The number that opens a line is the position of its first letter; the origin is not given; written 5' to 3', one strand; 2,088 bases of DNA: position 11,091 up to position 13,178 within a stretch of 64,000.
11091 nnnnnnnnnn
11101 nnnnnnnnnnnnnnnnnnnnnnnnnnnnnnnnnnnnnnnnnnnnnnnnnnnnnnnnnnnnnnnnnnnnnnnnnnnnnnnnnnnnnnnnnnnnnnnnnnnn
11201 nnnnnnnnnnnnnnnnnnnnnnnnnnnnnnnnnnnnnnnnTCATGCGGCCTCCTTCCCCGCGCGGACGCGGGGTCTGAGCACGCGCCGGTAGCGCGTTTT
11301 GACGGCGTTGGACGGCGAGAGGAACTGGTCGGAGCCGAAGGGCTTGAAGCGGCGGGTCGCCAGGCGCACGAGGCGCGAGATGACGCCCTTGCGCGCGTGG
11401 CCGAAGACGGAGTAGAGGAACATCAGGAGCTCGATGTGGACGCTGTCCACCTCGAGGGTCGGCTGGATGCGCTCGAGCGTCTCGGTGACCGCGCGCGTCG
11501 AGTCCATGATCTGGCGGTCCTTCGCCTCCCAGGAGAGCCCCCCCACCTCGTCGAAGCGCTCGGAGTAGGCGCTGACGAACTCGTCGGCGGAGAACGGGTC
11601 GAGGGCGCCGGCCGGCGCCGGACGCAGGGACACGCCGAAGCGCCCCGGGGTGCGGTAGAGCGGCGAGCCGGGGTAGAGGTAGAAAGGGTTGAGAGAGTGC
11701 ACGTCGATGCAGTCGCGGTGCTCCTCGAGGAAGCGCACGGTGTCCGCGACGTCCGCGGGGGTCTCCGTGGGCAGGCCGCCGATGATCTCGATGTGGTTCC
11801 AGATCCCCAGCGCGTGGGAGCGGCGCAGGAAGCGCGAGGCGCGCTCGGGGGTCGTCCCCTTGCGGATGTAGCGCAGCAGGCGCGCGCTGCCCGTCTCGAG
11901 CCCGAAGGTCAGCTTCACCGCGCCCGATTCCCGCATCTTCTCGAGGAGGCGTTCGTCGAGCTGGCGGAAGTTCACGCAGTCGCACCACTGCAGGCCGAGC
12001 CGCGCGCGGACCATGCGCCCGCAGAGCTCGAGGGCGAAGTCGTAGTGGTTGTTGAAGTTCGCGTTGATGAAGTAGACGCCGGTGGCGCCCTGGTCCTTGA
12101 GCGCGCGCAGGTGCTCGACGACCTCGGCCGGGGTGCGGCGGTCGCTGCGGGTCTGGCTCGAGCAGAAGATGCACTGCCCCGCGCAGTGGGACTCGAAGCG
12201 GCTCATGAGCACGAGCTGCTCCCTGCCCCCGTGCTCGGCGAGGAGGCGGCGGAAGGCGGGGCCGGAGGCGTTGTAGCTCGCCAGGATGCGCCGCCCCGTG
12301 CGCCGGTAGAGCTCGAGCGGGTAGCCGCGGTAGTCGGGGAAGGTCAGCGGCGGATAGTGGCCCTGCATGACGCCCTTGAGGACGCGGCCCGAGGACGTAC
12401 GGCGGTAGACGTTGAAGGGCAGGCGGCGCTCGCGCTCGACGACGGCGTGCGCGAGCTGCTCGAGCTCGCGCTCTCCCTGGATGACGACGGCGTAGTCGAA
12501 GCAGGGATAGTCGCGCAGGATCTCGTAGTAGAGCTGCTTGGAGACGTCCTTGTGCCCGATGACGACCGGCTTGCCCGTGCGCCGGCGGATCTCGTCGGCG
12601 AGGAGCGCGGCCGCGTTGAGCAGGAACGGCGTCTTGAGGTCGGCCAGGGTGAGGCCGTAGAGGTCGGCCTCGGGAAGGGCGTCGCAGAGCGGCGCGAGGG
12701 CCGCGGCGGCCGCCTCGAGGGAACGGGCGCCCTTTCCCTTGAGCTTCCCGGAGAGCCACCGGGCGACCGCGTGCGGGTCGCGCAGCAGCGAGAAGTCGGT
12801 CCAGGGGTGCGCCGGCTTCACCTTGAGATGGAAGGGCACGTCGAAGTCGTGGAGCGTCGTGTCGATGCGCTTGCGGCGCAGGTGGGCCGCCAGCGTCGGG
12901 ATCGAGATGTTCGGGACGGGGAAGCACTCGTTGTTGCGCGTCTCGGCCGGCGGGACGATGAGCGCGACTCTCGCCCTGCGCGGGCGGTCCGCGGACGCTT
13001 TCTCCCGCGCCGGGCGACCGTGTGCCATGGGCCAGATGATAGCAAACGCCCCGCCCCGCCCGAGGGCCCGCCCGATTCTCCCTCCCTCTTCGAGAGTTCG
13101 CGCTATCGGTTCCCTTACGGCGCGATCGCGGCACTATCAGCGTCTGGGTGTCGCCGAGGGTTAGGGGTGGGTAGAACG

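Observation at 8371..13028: Two parallel bicistronic units with no histidine kinase: OPT transporter + CheY-like receiver and B12-radical-SAM + CheY-like receiver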

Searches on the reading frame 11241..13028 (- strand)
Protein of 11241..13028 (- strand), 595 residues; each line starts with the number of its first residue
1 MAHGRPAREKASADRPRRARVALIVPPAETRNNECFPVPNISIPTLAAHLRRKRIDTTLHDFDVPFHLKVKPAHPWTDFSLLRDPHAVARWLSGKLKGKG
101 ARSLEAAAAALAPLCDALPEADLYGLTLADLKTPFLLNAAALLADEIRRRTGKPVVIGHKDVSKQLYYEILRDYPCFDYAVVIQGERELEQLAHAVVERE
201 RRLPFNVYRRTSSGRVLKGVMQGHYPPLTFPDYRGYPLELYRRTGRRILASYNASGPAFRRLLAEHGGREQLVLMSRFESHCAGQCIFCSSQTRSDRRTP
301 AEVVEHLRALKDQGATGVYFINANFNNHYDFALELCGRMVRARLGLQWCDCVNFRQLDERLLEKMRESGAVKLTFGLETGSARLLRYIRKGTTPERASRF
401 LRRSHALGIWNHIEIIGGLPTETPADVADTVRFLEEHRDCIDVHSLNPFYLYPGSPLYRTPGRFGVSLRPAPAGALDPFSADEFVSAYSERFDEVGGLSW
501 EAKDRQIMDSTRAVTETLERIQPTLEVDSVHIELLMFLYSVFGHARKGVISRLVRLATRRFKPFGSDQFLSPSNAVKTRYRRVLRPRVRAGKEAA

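Call 6: search_protein_families(library=pfam, proteins=[window:11241-13028:-], max_evalue=0.01)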
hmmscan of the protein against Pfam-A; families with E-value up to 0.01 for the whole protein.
window:11241-13028:- (595 aa): 1 family
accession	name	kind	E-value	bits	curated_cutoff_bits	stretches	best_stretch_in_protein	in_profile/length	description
PF04055.27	Radical_SAM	-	2.9e-17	63.8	29.5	1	281-434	6-166/166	Radical SAM superfamily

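Call 7: search_protein_families(library=ncbifam, proteins=[window:11241-13028:-], max_evalue=0.01)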
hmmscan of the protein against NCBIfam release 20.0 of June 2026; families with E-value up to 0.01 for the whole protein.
window:11241-13028:- (595 aa): 21 families
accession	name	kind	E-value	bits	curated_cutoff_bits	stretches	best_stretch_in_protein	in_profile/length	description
TIGR04479.1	bcpD_PhpK_rSAM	subfamily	1.9e-19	69.5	600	1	276-465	244-435/504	PhpK family radical SAM P-methyltransferase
TIGR03471.1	HpnJ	equivalog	1.6e-18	66.9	577.6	1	281-459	205-385/472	hopanoid biosynthesis associated radical SAM protein HpnJ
TIGR04072.2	rSAM_ladder_B12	equivalog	7.8e-18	64.3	360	1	281-459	188-370/443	lipid biosynthesis B12-binding/radical SAM protein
NF050148.1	rSAM_ApyD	equivalog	9.5e-18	63.9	750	1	282-437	208-366/645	RiPP biosynthesis radical SAM protein ApyD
NF038361.1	rSAM_Sden_1168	equivalog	1.1e-13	50.7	575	1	280-458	289-470/560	Sden_1168 family B12-binding radical SAM P-methyltransferase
TIGR03975.1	rSAM_ocin_1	subfamily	1.6e-11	43.4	281.85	2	357-473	350-467/606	RiPP maturation radical SAM C-methyltransferase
TIGR04014.1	B12_SAM_MJ_0865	equivalog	3e-10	39.5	360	1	282-437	169-336/434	methyl-coenzyme M reductase glutamine C-methyltransferase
NF033070.1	rSAM_AprD4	equivalog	1.2e-09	37.6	500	1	282-458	209-387/456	AprD4 family radical SAM diol-dehydratase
TIGR04013.1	B12_SAM_MJ_1487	hypoth_equivalog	2.3e-09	36.6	251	1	372-459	268-355/382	TIGR04013 family B12-binding domain/radical SAM domain-containing protein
TIGR02026.1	BchE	equivalog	7.6e-08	31.6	481.35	1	273-443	194-372/497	magnesium-protoporphyrin IX monomethyl ester anaerobic oxidative cyclase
TIGR04295.1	B12_rSAM_oligo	hypoth_equivalog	2.2e-06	26.6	400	1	281-460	208-383/422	TIGR04295 family B12-binding domain-containing radical SAM protein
NF040542.1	rSAM_RCCLKC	equivalog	7.6e-06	25.3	450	1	271-461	178-377/423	arsinothricin biosynthesis radical SAM protein ArsL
TIGR04428.1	B12_rSAM_trp_MT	equivalog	7.9e-06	24.5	500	1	135-441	79-402/558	tryptophan 2-C-methyltransferase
TIGR01212.1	TIGR01212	equivalog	1.7e-05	24.1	180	1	325-446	96-215/302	tRNA modification radical SAM protein MnmL/YtqA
NF045585.1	rSAM_slr0320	equivalog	2.7e-05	22.9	775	1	281-393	246-363/511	photosystem II high light acclimation radical SAM protein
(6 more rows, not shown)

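Call 8: find_encoding_contigs(protein=window:11241-13028:-, flank=10000, max_places=6)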
Protein window:11241-13028:- (595 aa): 1 contig read that carries it; 1 place shown.
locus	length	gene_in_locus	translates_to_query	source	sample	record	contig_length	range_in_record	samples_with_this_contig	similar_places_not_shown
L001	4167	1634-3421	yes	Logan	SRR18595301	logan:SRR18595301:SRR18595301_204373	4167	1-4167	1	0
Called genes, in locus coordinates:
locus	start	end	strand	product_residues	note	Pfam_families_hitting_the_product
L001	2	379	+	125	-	?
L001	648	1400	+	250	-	-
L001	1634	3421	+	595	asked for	PF04055:Radical_SAM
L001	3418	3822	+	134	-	PF00072:Response_reg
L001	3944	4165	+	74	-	?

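Call 10: find_homologous_proteins(query=window:11241-13028:-, max_evalue=0.00001)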
Query window:11241-13028:- (595 aa): 29 proteins with E <= 0.00001 among 8000 candidates.
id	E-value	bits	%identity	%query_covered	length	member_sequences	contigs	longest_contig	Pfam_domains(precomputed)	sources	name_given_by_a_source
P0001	0.0e+0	1366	100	100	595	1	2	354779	PF04055.28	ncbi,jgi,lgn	ncbi:MAG: radical SAM protein [Elusimicrobiota bacterium]|jgi:radical SAM superfamily enzyme YgiQ (U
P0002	1.2e-171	590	48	95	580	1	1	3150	PF04055.28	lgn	-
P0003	1.1e-164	567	47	95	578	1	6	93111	PF04055.28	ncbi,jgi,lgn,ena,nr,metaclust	ncbi:MAG: hypothetical protein A2X34_00115 [Elusimicrobia bacterium GWC2_51_8]|nr:MAG: hypothetical 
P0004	2.6e-164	566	49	95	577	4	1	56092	PF04055.28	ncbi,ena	-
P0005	2.0e-157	543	46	95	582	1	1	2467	PF04055.28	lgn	-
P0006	4.5e-157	542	48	95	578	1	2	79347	PF04055.28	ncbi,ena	-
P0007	9.1e-156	538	47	97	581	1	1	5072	PF04055.28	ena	-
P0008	2.7e-152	526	45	95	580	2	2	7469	PF04055.28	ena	-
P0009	1.6e-149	517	48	95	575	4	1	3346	PF04055.28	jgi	jgi:radical SAM superfamily enzyme YgiQ (UPF0313 family)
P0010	5.0e-147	509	44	95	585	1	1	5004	PF04055.28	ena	-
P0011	2.9e-144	500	44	93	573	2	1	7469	PF04055.28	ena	-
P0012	1.7e-141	491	46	92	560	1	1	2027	PF04055.28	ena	-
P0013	8.3e-141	488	46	92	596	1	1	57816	PF04055.28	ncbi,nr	ncbi:MAG: radical SAM protein [Elusimicrobia bacterium]|nr:radical SAM protein [Elusimicrobiota bact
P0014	8.7e-139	482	45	92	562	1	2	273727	PF04055.28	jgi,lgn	jgi:hypothetical protein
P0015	1.2e-138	481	45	92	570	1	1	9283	PF04055.28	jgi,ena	-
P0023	5.1e-120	420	42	92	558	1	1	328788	PF04055.28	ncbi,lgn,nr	ncbi:MAG: radical SAM protein [Elusimicrobia bacterium]|nr:radical SAM protein [Elusimicrobiota bact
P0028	2.5e-15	74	25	62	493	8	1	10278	PF04055.28,PF02310.25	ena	-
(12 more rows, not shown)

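Call 11: find_encoding_contigs(protein=P0003, flank=10000, max_places=2)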
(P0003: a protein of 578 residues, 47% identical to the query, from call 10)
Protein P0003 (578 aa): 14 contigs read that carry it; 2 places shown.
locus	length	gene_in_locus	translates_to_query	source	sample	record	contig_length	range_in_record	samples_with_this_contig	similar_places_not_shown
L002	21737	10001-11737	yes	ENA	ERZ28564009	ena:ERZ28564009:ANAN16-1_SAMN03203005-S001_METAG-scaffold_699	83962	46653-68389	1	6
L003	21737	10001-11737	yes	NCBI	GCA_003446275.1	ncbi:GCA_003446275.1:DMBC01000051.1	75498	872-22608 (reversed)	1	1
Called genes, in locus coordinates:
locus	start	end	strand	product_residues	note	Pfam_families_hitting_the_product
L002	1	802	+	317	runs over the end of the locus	PF01515:PTA_PTB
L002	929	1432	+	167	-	PF02810:SEC-C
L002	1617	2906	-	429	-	PF00291:PALP, PF24857:THR4_C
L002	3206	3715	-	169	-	PF13238:AAA_18 (faint), PF13671:AAA_33 (weak), PF01202:SKI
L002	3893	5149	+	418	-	-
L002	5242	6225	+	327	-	PF02548:Pantoate_transf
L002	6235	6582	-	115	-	PF01050:MannoseP_isomer, PF07883:Cupin_2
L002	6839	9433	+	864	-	PF13428:TPR_14 (faint), PF13432:TPR_16 (faint), PF14559:TPR_19 (faint), PF00515:TPR_1 (weak), PF13414:TPR_11 (weak), PF13431:TPR_17 (weak), PF00069:Pkinase, PF07714:PK_Tyr_Ser-Thr, +4 more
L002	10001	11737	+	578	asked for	PF04055:Radical_SAM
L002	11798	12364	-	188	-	-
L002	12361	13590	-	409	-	-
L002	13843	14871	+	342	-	PF08240:ADH_N, PF16912:Glu_dehyd_C (weak), PF00107:ADH_zinc_N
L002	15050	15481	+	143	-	PF01613:Flavin_Reduct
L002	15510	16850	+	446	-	-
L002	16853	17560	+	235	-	-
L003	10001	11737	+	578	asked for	PF04055:Radical_SAM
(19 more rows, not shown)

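Call 12: find_encoding_contigs(protein=P0014, flank=10000, max_places=2)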
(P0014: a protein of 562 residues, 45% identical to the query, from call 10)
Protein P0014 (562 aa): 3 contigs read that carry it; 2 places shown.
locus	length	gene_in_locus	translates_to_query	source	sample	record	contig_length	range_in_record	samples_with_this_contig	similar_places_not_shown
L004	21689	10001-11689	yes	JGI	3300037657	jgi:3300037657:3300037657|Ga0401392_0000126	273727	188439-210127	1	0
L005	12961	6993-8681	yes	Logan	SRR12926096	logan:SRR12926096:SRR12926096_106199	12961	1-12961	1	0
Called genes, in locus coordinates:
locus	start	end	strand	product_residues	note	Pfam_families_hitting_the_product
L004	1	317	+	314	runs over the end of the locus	PF13489:Methyltransf_23, PF07021:MetW (weak), PF08241:Methyltransf_11, PF08242:Methyltransf_12, PF13649:Methyltransf_25, PF13847:Methyltransf_31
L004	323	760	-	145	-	PF06146:PsiE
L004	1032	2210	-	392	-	PF04055:Radical_SAM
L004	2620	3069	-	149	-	PF14319:Zn_Tnp_IS91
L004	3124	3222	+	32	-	-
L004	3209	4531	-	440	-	PF01041:DegT_DnrJ_EryC1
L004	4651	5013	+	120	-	PF00753:Lactamase_B, PF23023:Anti-Pycsar_Apyc1 (weak)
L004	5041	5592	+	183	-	-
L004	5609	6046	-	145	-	PF13453:Zn_ribbon_TFIIB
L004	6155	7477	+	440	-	PF13428:TPR_14 (weak)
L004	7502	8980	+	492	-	PF00004:AAA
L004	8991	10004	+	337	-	PF03781:FGE-sulfatase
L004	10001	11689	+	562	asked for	PF04055:Radical_SAM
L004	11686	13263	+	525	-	-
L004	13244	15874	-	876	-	PF04932:Wzy_C, PF13414:TPR_11 (faint), PF13424:TPR_12 (weak), PF00515:TPR_1, PF07719:TPR_2 (weak)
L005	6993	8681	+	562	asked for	PF04055:Radical_SAM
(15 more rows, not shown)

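Call 13: find_encoding_contigs(protein=P0023, flank=10000, max_places=2)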
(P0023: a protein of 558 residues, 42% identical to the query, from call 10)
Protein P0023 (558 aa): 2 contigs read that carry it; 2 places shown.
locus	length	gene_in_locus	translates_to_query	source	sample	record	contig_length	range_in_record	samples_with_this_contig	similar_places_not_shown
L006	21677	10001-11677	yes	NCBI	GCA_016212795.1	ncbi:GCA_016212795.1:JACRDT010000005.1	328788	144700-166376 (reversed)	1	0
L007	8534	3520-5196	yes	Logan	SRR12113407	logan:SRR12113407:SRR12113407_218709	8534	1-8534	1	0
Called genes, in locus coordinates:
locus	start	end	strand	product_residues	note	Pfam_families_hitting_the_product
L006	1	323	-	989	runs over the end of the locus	PF13506:Glyco_transf_21, PF13632:Glyco_trans_2_3 (weak), PF20154:LNT_N, PF00795:CN_hydrolase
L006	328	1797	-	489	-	PF00291:PALP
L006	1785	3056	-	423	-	PF00291:PALP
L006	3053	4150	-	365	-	-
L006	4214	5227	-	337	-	PF02729:OTCace_N, PF00185:OTCace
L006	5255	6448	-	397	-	PF01546:Peptidase_M20, PF07687:M20_dimer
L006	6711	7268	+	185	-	PF02830:V4R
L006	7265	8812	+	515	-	PF00005:ABC_tran, PF13304:AAA_21 (faint)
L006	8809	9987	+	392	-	PF04055:Radical_SAM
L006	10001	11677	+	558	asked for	PF04055:Radical_SAM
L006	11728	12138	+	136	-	-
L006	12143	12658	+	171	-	-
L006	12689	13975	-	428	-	PF03411:Peptidase_M74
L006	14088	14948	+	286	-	-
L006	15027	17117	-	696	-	-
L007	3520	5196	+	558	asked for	PF04055:Radical_SAM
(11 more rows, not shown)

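Call 15: find_related_loci(query=A1, collection=genome_contigs, flank=10000)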
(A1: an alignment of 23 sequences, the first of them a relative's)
Query A1 (595 aa) in genome_contigs; peptide patterns used: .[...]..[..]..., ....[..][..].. (x = any residue, [..] = any of these).
68 stretches matched a pattern; 22 encode a relative of the query (tblastn E <= 1e-3); 21 distinct loci.
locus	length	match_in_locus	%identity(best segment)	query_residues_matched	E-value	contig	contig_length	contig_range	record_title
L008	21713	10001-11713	49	20-587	4e-165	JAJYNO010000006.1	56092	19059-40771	MAG: bacterium isolate DBS2-4.bin76 NODE_830_length_56092_cov_3.42048, whole genome shotgun sequence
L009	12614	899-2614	48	20-587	6e-158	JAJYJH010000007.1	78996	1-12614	MAG: bacterium isolate DBS2-1.bin156 NODE_524_length_78996_cov_5.378894, whole genome shotgun sequence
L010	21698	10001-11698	46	20-587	7e-138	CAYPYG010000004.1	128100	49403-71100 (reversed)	MAG TPA_asm: uncultured Elusimicrobiaceae bacterium isolate binchicken_co20_337 genome assembly, contig: NODE_350_length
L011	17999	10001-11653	43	20-569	3e-135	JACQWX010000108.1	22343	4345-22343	MAG: Elusimicrobia bacterium isolate NC_groundwater_1500_Pr4_B-0.1um_67_5 SR1-18-B1_scaffold_491088, whole genome shotgu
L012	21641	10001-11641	45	20-569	8e-134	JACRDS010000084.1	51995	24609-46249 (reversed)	MAG: Elusimicrobia bacterium isolate NC_groundwater_1678_Pr3_B-0.1um_69_20 SR-2_scaffold_141_1530395, whole genome shotg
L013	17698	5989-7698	44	16-587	1e-131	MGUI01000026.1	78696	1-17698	MAG: Elusimicrobia bacterium GWD2_63_28 gwd2_scaffold_209, whole genome shotgun sequence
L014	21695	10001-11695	42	20-586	2e-131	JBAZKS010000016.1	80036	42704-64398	MAG: Elusimicrobiota bacterium isolate SO_2017_LW4_15 scaffold_911_c1_LW137-91_2017, whole genome shotgun sequence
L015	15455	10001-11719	38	15-588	7e-123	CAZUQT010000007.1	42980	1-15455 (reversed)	MAG TPA_asm: uncultured Elusimicrobiaceae bacterium isolate SRP302447_co3_112 genome assembly, contig: NODE_2378_length_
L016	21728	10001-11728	44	10-592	3e-122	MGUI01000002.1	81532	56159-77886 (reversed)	MAG: Elusimicrobia bacterium GWD2_63_28 gwd2_scaffold_103, whole genome shotgun sequence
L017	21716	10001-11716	37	16-588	9e-122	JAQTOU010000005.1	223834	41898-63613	MAG: Elusimicrobiales bacterium isolate STB_10 NODE_127_length_223834_cov_9.795205_Sandtown_B, whole genome shotgun sequ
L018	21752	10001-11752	37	8-586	6e-119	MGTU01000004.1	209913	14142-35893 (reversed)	MAG: Elusimicrobia bacterium GWA2_61_42 gwa2_scaffold_157, whole genome shotgun sequence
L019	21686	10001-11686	42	5-568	1e-118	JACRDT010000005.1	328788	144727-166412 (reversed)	MAG: Elusimicrobia bacterium isolate NC_groundwater_1679_Pr3_B-0.1um_69_72 SR-2_scaffold_141_346099, whole genome shotgu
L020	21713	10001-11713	37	17-588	6e-119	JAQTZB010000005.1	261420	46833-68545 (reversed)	MAG: Elusimicrobiales bacterium isolate STC_50 NODE_79_length_261420_cov_7.361965_Sandtown_C, whole genome shotgun seque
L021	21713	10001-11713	37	17-588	1e-118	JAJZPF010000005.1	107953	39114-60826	MAG: bacterium isolate SKS1.bin115 NODE_253_length_107953_cov_7.702205, whole genome shotgun sequence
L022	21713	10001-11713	38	17-588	1e-118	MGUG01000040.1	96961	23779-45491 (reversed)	MAG: Elusimicrobia bacterium GWC2_64_44 gwc2_scaffold_381, whole genome shotgun sequence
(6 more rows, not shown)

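Call 34: search_solved_structures(query=A1, max_evalue=0.01)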
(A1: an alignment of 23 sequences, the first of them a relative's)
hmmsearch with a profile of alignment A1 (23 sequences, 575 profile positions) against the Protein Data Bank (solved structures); distinct sequences matched with E-value up to 0.01: 12.
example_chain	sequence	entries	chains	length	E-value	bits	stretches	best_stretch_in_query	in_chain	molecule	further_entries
6fd2_B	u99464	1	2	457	2.8e-13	52.5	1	264-429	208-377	Putative apramycin biosynthetic oxidoreductase 4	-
6wte_A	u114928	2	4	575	2.4e-12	49.4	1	125-441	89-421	B12-binding domain-containing protein | Tryptophan-C2-methyltransferase containing B12-binding domain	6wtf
9ccb_A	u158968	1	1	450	7.5e-08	34.5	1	356-419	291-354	Radical SAM core domain-containing protein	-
1olt_A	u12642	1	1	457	0.00021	23.2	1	337-417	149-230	OXYGEN-INDEPENDENT COPROPORPHYRINOGEN III OXIDASE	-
3ciw_A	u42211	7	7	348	0.00026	22.9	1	249-450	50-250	FeFe-Hydrogenase maturase | [FeFe] hydrogenase maturase subunit HydE | Biotin synthetase, putative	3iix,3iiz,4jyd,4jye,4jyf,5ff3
5fep_A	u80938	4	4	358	0.00027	22.8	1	249-451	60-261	[FeFe] hydrogenase maturase subunit HydE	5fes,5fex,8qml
7o1p_A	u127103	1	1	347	0.0003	22.6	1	249-450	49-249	[FeFe] hydrogenase maturase subunit HydE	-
3cix_A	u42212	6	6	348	0.0003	22.6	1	249-450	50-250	FeFe-Hydrogenase maturase | [FeFe] hydrogenase maturase subunit HydE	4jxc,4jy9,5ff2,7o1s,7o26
7o1o_A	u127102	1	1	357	0.00031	22.6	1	249-451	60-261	[FeFe] hydrogenase maturase subunit HydE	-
8qmk_A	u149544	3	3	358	0.00031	22.6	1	249-451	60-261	[FeFe] hydrogenase maturase subunit HydE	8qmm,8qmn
5few_A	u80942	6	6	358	0.00032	22.6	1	249-451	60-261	[FeFe] hydrogenase maturase subunit HydE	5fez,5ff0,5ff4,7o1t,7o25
4jy8_A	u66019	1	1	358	0.00032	22.6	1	249-451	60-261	FEFE-HYDROGENASE MATURASE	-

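Call 56: predict_structure(alignment_id=A1)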
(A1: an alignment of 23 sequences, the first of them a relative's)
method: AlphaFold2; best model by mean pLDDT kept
length: 595 residues; sequences in the alignment: 23
mean_pLDDT: 89.3   pTM: 0.89
mean pLDDT of the five models: 89.3, 87.8, 87.2, 85.5, 85.2
residues with pLDDT >= 90: 414; 70-90: 130; 50-70: 39; < 50: 12
segments of 3 or more residues with pLDDT < 50: 1-3, 591-595
pLDDT, mean of each block of 10 residues (from residue 1): 50 72 93 79 94 96 93 94 93 95 97 95 95 93 98 95 89 96 86 89 85 88 75 96 96 92 97 93 80 77 97 97 81 97 96 93 98 95 95 97 98 94 97 97 91 89 92 81 81 95 95 91 69 95 97 91 83 60 77 42
secondary structure, 60 per line:
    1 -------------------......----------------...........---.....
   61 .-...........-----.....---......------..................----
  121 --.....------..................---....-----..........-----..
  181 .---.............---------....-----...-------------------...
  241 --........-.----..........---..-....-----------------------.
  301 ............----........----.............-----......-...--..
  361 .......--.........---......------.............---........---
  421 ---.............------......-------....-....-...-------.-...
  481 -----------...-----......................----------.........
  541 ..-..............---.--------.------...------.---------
elements in order: E20-25 H42-52 E56-61 H63-73 H79-83 H87-92 H99-116 E123-127 H134-151 E155-158 H164-173 E179-181 H185-197 E207-210 E216-218 H245-250 H257-266 E273-276 H300-312 E317-324 H329-341 E347-352 H359-367 E370-378 H382-387 H394-406 E410-417 H424-436 E443-448 H456-459 H461-464 E466-468 E492-494 H500-521 H532-542 H544-557
